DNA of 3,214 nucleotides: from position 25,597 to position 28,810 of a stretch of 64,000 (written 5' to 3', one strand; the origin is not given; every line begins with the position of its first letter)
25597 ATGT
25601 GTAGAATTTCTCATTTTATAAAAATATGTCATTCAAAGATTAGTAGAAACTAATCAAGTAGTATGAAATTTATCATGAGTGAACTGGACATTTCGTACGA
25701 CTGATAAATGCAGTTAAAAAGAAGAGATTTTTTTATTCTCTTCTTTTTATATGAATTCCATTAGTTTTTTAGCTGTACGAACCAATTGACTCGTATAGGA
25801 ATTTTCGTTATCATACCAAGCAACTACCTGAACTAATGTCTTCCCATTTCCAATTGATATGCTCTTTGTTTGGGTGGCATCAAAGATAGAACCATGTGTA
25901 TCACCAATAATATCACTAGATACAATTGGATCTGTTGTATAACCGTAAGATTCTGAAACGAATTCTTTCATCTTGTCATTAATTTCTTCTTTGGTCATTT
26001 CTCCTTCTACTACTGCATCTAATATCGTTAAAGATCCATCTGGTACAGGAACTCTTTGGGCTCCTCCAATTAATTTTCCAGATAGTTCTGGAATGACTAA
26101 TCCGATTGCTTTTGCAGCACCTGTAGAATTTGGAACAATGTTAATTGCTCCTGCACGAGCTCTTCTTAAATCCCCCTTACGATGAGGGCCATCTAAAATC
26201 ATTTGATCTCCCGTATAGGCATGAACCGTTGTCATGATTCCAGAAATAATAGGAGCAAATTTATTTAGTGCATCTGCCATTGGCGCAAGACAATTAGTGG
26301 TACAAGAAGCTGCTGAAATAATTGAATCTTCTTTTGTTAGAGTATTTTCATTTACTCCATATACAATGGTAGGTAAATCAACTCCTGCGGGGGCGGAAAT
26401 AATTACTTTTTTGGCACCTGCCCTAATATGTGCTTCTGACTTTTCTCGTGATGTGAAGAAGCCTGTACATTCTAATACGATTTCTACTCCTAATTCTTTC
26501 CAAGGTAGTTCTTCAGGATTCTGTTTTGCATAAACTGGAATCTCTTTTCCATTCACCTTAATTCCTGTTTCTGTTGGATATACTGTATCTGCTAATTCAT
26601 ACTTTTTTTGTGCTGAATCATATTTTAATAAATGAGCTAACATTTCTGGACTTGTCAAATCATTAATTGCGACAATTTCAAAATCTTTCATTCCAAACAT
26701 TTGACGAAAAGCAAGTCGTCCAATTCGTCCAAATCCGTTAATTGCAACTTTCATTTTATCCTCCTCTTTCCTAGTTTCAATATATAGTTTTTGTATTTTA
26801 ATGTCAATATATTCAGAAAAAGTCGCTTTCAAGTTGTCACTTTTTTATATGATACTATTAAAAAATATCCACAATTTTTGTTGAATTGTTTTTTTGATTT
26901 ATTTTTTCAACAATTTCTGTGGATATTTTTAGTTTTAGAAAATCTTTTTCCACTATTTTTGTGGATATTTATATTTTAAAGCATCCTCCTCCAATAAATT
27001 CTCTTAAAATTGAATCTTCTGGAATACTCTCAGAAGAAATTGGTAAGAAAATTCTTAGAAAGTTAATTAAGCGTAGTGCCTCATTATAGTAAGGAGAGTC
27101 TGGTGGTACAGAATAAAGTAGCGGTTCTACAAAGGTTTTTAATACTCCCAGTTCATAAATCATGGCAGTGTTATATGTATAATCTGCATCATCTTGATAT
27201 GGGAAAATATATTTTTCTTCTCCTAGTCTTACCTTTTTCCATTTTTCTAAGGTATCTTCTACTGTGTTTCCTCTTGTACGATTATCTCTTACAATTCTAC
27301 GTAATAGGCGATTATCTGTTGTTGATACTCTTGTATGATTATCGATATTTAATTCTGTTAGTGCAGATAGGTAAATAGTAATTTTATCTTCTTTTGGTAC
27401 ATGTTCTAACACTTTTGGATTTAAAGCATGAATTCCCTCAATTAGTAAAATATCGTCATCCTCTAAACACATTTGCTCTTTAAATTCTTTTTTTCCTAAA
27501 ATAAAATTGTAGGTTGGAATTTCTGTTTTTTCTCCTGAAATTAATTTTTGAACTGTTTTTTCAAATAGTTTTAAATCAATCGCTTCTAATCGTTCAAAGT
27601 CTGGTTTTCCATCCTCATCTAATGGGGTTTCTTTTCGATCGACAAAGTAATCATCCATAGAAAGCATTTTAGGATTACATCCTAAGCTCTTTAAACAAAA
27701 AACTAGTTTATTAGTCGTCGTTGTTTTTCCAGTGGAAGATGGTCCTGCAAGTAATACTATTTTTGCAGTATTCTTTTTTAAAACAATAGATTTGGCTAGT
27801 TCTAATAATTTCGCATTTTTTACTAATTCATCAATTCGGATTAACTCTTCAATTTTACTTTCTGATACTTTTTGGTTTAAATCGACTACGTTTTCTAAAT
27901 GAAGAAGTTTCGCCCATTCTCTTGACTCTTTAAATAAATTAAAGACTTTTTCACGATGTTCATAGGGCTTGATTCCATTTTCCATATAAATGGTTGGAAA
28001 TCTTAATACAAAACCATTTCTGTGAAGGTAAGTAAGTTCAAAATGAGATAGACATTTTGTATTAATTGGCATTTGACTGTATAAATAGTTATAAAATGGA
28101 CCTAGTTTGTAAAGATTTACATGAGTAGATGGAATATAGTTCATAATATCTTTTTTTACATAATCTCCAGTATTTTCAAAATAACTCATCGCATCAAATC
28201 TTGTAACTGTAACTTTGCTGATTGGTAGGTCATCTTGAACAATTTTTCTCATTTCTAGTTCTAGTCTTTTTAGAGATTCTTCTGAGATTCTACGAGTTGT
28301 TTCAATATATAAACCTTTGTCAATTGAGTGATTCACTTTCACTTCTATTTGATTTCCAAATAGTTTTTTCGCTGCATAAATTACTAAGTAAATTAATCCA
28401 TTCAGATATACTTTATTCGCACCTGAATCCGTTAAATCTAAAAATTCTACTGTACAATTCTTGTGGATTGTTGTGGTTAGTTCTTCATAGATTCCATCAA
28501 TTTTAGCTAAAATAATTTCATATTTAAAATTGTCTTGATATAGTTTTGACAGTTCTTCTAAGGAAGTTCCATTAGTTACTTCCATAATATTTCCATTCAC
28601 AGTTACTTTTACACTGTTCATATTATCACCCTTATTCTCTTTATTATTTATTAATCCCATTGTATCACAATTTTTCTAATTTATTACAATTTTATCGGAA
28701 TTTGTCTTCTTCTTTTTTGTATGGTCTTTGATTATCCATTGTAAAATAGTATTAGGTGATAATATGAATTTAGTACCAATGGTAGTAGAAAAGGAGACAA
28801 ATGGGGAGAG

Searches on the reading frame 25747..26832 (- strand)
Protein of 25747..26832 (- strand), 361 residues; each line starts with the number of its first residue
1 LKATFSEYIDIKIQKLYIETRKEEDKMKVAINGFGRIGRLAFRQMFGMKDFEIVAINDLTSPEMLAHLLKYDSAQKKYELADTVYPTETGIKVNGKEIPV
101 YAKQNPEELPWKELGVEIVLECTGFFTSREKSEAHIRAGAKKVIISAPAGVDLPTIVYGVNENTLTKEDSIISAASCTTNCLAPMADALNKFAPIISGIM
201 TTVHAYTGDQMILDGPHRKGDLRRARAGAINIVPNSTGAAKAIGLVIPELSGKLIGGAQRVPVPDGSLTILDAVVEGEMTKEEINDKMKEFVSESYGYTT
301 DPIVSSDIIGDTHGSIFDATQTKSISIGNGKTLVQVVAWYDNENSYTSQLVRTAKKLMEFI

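Call 71: search_protein_families(library=pfam, proteins=[window:25747-26832:-], max_evalue=0.00001)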
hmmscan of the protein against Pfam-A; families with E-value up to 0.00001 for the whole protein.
window:25747-26832:- (361 aa): 2 families
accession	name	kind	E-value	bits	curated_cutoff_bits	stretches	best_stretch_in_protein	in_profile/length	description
PF02800.25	Gp_dh_C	-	7.4e-49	165.8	24.4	1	182-340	1-158/158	Glyceraldehyde 3-phosphate dehydrogenase, C-terminal domain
PF00044.30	Gp_dh_N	-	2.2e-36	124.6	31.7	1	27-128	1-100/101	Glyceraldehyde 3-phosphate dehydrogenase, NAD binding domain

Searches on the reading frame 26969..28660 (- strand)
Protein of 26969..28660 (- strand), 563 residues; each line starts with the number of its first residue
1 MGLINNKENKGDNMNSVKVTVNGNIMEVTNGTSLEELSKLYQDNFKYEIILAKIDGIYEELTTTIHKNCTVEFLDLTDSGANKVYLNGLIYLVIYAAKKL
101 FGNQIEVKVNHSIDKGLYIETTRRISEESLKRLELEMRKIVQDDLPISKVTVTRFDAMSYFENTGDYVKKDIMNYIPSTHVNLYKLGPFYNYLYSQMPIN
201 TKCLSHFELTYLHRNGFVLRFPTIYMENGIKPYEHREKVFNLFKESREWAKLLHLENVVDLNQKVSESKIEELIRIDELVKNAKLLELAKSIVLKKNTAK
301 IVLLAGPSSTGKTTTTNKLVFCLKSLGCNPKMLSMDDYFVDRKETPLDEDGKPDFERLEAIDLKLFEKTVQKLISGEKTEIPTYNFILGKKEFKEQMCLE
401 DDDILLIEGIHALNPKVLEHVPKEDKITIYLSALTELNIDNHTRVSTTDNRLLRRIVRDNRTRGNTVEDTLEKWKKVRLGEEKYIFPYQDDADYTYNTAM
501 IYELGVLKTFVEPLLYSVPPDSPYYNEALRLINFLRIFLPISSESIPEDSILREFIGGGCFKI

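Call 71: search_protein_families(library=pfam, proteins=[window:26969-28660:-], max_evalue=0.00001)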
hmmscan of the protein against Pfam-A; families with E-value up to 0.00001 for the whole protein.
window:26969-28660:- (563 aa): 1 family
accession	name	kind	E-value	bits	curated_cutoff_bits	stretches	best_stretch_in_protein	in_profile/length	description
PF00485.24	PRK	-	1.7e-19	70.9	22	1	302-494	2-185/196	Phosphoribulokinase / Uridine kinase family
